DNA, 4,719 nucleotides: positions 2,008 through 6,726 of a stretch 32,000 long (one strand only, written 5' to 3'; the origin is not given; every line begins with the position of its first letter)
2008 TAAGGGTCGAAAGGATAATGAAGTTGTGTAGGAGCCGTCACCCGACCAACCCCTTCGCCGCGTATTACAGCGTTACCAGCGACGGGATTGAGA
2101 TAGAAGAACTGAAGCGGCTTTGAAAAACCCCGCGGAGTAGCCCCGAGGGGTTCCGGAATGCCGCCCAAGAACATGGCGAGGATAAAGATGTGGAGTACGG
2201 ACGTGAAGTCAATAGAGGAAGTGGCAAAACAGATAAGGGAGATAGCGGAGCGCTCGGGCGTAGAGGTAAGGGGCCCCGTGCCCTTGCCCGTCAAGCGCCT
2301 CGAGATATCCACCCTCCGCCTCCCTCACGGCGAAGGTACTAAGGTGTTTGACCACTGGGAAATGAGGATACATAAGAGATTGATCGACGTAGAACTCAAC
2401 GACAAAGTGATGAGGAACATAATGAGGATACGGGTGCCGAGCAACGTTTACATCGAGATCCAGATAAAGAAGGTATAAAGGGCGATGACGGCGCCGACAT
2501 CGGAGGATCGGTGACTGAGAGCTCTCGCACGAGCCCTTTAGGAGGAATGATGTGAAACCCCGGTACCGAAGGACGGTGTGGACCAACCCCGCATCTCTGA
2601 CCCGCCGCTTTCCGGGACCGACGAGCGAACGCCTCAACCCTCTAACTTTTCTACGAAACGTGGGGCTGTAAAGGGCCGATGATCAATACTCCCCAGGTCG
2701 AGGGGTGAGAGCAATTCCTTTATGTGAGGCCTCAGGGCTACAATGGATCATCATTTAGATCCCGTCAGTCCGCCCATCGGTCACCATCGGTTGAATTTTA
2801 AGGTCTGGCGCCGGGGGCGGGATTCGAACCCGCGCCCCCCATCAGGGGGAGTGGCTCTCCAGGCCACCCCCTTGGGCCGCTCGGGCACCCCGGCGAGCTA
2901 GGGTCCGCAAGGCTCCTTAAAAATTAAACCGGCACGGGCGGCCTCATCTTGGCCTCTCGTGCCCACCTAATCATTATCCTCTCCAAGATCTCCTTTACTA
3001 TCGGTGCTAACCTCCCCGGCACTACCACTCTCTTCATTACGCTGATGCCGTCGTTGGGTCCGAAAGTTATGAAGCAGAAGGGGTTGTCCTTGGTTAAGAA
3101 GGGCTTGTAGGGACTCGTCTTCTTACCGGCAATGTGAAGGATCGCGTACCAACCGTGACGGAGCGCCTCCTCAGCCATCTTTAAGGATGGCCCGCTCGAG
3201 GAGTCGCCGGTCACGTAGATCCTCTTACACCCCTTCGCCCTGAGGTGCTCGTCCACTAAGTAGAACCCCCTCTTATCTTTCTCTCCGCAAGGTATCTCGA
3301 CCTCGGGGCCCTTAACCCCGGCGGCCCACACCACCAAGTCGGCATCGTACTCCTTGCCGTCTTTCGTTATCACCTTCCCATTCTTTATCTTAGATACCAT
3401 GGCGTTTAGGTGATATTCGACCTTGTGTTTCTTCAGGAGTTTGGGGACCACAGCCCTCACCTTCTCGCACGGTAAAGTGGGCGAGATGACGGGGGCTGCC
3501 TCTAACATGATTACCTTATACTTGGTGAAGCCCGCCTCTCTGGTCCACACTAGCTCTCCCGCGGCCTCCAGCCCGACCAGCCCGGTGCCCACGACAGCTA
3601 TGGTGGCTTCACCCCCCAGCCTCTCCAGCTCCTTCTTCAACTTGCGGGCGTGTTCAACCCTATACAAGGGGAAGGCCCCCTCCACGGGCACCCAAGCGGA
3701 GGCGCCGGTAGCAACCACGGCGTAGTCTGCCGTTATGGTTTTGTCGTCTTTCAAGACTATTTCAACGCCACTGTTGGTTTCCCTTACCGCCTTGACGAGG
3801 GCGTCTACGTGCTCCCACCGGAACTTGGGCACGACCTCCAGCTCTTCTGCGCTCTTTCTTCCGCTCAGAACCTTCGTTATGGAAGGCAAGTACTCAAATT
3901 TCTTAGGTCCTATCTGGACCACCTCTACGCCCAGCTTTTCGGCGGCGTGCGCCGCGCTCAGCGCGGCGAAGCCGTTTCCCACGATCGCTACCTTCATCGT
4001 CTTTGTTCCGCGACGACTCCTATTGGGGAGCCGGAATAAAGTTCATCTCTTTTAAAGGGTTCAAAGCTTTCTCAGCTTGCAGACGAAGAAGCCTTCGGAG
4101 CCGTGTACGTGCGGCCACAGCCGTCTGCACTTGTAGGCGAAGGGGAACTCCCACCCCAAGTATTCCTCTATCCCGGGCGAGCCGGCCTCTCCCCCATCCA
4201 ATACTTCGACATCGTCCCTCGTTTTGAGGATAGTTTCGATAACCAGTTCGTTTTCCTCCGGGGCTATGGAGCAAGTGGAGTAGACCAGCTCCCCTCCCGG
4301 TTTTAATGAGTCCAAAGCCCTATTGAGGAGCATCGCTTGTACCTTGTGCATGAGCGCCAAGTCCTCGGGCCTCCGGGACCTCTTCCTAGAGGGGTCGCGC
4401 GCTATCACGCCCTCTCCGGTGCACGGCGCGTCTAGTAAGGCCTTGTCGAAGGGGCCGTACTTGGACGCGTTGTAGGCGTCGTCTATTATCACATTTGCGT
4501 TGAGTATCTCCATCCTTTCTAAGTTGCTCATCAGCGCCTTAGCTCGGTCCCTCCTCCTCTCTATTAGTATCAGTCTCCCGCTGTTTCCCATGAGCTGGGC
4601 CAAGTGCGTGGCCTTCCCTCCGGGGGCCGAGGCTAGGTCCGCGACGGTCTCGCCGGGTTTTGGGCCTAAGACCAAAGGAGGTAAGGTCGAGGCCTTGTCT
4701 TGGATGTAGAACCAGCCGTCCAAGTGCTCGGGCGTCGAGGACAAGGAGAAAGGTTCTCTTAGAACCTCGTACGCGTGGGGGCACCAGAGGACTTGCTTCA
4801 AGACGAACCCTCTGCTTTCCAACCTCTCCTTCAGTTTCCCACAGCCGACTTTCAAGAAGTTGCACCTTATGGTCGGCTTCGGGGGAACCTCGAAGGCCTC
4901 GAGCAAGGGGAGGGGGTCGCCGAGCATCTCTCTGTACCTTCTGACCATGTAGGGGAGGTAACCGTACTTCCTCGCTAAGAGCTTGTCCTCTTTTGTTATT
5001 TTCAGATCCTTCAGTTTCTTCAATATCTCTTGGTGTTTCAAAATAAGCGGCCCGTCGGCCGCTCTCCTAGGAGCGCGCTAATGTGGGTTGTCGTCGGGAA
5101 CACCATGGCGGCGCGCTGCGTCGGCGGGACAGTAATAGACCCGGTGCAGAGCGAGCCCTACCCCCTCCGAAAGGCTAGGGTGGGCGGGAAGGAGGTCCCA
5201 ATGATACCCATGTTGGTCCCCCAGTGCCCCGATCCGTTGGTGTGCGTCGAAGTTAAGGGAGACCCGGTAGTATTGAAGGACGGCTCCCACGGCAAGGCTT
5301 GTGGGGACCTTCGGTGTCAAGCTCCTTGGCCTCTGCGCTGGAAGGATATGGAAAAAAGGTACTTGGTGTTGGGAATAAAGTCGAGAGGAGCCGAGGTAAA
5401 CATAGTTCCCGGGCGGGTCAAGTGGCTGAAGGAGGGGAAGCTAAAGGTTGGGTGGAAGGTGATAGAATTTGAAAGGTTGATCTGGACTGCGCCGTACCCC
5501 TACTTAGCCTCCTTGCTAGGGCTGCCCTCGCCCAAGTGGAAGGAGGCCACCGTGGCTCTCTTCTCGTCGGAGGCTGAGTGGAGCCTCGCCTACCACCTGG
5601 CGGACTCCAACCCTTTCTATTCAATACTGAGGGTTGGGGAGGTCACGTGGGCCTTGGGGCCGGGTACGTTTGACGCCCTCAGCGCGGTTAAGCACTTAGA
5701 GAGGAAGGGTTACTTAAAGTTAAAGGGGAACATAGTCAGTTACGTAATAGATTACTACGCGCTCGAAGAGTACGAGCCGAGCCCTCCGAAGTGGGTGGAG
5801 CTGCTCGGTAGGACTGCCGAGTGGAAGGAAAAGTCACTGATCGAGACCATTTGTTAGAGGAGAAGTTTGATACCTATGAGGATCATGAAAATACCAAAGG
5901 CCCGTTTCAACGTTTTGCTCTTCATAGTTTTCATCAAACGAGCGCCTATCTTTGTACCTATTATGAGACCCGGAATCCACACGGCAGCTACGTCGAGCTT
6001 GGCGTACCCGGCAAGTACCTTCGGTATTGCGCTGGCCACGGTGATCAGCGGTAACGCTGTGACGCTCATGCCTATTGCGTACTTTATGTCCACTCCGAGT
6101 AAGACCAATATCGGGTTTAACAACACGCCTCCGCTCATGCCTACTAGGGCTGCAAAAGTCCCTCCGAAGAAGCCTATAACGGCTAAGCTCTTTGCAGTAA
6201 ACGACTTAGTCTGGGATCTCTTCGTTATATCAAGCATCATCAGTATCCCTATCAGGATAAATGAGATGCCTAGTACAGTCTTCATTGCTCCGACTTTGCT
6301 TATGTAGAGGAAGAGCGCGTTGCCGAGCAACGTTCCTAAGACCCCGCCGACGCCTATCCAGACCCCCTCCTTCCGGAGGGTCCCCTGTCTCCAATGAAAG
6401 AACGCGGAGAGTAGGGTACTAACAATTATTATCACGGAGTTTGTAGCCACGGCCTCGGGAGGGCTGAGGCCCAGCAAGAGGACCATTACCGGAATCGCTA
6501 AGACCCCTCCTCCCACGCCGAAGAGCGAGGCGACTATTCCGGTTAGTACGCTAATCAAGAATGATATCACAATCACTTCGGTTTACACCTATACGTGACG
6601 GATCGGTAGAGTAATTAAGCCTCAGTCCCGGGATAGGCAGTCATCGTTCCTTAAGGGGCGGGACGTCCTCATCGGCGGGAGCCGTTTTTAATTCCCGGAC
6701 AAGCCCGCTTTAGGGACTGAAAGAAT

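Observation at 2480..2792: Dense cluster of three to four C/D box sRNAs between rps10 and tRNA-Ser, with guides matching universally conserved rRNA motifs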

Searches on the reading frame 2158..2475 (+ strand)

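Call 13: search_protein_families(library=ncbifam, proteins=[window:2158-2475:+])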
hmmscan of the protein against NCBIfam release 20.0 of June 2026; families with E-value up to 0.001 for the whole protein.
window:2158-2475:+ (106 aa): 3 families
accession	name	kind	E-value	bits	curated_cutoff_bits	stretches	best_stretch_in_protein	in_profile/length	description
TIGR01046.1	uS10_euk_arch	equivalog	2.9e-43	146.3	96.25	1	7-103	3-99/99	30S ribosomal protein S10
NF001861.0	PRK00596.1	equivalog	1.7e-20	73.2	85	1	5-102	4-101/102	30S ribosomal protein S10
TIGR01049.1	rpsJ_bact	equivalog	2e-18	66.5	72.75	1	7-102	3-98/99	30S ribosomal protein S10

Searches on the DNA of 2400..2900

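Call 10: search_rna_families(source=window, start=2400, end=2900, threshold=evalue, max_evalue=10, show_alignments=6)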
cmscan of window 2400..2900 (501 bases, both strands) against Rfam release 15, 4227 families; matches with E-value up to 10: 15.
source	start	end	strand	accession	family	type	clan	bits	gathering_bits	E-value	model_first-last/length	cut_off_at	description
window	2809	2894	-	RF00005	tRNA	Gene; tRNA;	CL00001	47.3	29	4.4e-09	1-71/71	no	tRNA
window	2730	2791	-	RF01133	sR3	Gene; snRNA; snoRNA; CD-box;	-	25.9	41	0.00012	1-55/55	no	Small nucleolar RNA sR3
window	2813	2871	-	RF01684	mascRNA-menRNA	Gene;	-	24.9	42.5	0.0082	1-56/56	no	MALAT1-associated small cytoplasmic RNA/MEN beta RNA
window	2765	2899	-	RF02223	sX4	Gene; sRNA;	-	23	70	0.0089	1-167/167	no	Proteobacterial sRNA sX4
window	2813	2871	-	RF02435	SpF41_sRNA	Gene; sRNA;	-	20.6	52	0.94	9-68/105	no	Streptococcus sRNA SpF41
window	2812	2851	+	RF04351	Plastid-psbl-rps4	Cis-reg;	-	20.3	68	0.099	1-53/53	no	Plastid-psbl-rps4 3UTR RNA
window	2730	2791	-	RF01152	sR1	Gene; snRNA; snoRNA; CD-box;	-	18.3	45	0.019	1-57/57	no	Small nucleolar RNA sR1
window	2673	2732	+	RF00159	snoZ168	Gene; snRNA; snoRNA; CD-box;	-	17.6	36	0.71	1-82/82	no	Small nucleolar RNA Z168/Z174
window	2801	2871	-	RF00233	Tymo_tRNA-like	Cis-reg;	-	17.5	40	0.28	1-84/84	no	Tymovirus/Pomovirus/Furovirus tRNA-like 3' UTR element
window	2542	2597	+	RF00607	SNORD98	Gene; snRNA; snoRNA; CD-box;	-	17.4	50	1.3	1-65/65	no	Small nucleolar RNA SNORD98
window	2730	2791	-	RF01126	sR41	Gene; snRNA; snoRNA; CD-box;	-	13.8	54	0.8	1-53/53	no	Small nucleolar RNA sR41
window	2459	2506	+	RF01145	sR14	Gene; snRNA; snoRNA; CD-box;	-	13.2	38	0.47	1-54/54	no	Small nucleolar RNA sR14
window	2833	2848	-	RF02803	PyrR205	Gene; snRNA; snoRNA; HACA-box;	-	12.3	35.6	7.6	17-32/61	no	Pyrobaculum sRNA 205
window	2509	2565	+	RF02292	TtnuCD16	Gene; snRNA; snoRNA; CD-box;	-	12.1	75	8.9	1-58/58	no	Tetrahymena snoRNA TtnuCD16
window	2675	2712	+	RF01149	sR10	Gene; snRNA; snoRNA; CD-box;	-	9.7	45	8.1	1-54/54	no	Small nucleolar RNA sR10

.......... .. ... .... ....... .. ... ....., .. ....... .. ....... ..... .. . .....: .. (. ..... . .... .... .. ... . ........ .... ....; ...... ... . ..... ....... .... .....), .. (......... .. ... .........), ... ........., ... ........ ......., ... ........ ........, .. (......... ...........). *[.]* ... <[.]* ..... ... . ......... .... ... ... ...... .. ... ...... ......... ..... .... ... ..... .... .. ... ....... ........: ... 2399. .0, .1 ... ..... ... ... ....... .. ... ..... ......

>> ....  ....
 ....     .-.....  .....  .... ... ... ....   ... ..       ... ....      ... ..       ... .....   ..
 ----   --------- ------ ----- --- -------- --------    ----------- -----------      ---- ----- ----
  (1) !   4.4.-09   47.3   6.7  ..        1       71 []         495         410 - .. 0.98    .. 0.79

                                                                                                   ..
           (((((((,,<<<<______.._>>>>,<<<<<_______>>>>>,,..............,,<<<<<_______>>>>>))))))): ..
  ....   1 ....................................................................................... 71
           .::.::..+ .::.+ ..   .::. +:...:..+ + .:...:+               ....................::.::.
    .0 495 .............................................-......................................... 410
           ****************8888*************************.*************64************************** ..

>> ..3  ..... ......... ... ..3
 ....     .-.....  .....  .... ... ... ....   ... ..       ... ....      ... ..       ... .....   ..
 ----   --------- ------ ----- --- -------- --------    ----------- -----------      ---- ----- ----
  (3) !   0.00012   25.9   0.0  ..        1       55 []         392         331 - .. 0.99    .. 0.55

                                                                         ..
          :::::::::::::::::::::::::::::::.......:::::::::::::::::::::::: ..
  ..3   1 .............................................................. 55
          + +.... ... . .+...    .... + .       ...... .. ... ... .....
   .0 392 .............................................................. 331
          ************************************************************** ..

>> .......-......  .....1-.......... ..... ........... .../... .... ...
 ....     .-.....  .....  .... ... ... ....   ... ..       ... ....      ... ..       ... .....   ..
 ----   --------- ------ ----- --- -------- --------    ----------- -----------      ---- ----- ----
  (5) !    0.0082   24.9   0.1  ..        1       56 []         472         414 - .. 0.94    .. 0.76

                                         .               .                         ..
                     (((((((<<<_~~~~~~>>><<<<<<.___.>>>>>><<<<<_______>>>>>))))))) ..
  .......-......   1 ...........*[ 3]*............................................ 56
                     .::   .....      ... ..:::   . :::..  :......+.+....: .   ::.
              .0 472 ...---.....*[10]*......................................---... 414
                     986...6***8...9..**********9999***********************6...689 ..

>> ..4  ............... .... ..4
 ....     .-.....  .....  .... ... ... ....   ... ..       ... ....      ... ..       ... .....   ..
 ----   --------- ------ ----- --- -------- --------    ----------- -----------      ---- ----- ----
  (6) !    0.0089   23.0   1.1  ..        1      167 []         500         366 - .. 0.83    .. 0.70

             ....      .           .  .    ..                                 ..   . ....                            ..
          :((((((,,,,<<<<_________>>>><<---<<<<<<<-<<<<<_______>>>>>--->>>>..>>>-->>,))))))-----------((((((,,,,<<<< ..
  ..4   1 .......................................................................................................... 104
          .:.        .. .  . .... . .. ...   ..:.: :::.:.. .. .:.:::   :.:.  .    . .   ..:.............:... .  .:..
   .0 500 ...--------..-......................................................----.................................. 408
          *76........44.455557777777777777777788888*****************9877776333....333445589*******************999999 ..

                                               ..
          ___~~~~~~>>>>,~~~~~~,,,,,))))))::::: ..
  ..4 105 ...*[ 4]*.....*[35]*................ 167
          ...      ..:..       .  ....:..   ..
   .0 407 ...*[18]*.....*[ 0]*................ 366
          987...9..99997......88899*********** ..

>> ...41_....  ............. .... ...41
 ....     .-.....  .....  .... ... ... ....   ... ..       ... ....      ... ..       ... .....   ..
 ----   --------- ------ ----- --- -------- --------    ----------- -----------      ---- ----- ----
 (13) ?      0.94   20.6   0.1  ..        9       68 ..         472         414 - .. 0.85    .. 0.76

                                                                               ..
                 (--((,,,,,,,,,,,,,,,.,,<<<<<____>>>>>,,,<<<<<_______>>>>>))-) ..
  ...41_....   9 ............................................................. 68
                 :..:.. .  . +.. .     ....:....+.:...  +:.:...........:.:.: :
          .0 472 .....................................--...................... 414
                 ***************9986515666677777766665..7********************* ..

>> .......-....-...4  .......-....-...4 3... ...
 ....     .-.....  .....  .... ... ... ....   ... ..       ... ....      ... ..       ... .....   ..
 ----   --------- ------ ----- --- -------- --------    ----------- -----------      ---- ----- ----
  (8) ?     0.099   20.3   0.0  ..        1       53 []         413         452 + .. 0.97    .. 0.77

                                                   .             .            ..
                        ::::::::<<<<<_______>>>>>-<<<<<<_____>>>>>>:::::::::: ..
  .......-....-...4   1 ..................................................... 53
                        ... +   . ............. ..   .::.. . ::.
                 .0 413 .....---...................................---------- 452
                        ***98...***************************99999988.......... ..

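Call 62: search_rna_families(source=window, start=2590, end=2690, threshold=evalue, max_evalue=5)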
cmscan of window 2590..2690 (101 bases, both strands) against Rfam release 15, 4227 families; matches with E-value up to 5: 1.
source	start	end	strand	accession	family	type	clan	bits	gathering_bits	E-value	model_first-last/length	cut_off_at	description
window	2667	2680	-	RF01124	sR36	Gene; snRNA; snoRNA; CD-box;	-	8.5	55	3.5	42-55/55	no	Small nucleolar RNA sR36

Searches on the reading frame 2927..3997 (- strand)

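Call 13: search_protein_families(library=ncbifam, proteins=[window:2927-3997:-])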
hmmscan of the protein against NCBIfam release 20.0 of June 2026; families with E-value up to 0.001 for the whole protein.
window:2927-3997:- (357 aa): 36 families (the best 25 are shown)
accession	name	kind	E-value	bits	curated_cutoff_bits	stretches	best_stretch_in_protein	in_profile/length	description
TIGR03169.1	Nterm_to_SelD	hypoth_equivalog_domain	3.6e-18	66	310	1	119-267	134-282/365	pyridine nucleotide-disulfide oxidoreductase family protein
TIGR03385.1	CoA_CoA_reduc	equivalog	4e-18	65.4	578.8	1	71-268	82-284/439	CoA-disulfide reductase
NF007123.0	PRK09564.1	equivalog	7.1e-16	57.9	458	1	106-267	126-284/444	CoA-disulfide reductase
TIGR01350.1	lipoamide_DH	equivalog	1.7e-15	56.7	408.8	1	77-296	118-336/461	dihydrolipoyl dehydrogenase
NF003437.0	PRK04965.1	equivalog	7.3e-13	48.3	392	1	3-266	5-274/378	NADH:flavorubredoxin reductase NorW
NF045599.1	bili_reduct_long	exception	8.3e-12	44.1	750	1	2-232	383-603/641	bilirubin reductase, long form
TIGR02053.1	MerA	equivalog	1.7e-11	43.8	454.45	1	78-285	117-324/465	mercury(II) reductase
NF041682.1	ant_diox_AndAa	equivalog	1.9e-11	43.3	650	1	79-264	91-276/406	anthranilate 1,2-dioxygenase system ferredoxin--NAD(+) reductase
NF041087.1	bile_acid_BaiCD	equivalog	1.1e-10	40.3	825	1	2-232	382-601/642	bile acid Fe-S flavoenzyme BaiCD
NF045765.1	PhenlGlyoxDHPadH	equivalog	2.2e-10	40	475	1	5-270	7-280/416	NADH-dependent phenylglyoxylate dehydrogenase subunit epsilon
NF046103.1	NOXase_Strep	equivalog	2.8e-10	39.7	600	1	68-267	78-281/442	H2O-forming NADH oxidase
TIGR02374.1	nitri_red_nirB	equivalog_domain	3.9e-10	38.8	578.35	1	79-265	86-276/794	nitrite reductase large subunit NirB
NF042949.2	3PPDioc_HcaD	equivalog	8.5e-10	37.9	450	1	38-266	43-275/386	3-phenylpropionate/cinnamic acid dioxygenase ferredoxin--NAD(+) reductase subunit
NF003585.0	PRK05249.1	equivalog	1.3e-09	37.3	465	1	78-295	127-339/464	Si-specific NAD(P)(+) transhydrogenase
NF005572.0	PRK07251.1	equivalog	3.7e-09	35.8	537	1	75-271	103-297/438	FAD-containing oxidoreductase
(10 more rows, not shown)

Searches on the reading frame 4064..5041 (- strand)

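Call 72: search_protein_families(library=pfam, proteins=[window:4064-5041:-])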
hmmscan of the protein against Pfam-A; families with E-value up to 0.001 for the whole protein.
window:4064-5041:- (326 aa): 3 families
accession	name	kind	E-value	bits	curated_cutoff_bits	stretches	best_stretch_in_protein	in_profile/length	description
PF01189.24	Methyltr_RsmB-F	-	3.8e-55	187.1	27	1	123-324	2-199/199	16S rRNA methyltransferase RsmB/F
PF17125.10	Methyltr_RsmF_N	-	7.5e-10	39.5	34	1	33-115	6-85/86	N-terminal domain of 16S rRNA methyltransferase RsmF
PF13847.12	Methyltransf_31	-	4.9e-06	26.7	27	1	128-265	2-117/145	Methyltransferase domain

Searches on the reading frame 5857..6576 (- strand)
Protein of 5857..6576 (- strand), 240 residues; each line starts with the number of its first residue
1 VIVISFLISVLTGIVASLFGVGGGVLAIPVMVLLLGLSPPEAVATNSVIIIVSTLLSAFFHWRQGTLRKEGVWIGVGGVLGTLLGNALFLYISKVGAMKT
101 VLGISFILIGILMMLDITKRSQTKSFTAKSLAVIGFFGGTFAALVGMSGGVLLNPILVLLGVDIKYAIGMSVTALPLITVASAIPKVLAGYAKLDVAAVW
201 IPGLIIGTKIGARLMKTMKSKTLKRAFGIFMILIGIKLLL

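Call 72: search_protein_families(library=pfam, proteins=[window:5857-6576:-])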
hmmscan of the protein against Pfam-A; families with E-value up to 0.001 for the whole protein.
window:5857-6576:- (240 aa): 1 family
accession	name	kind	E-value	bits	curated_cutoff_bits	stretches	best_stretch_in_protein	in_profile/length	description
PF01925.25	TauE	-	3.7e-44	151.6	32.6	1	6-238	2-237/237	Sulfite exporter TauE/SafE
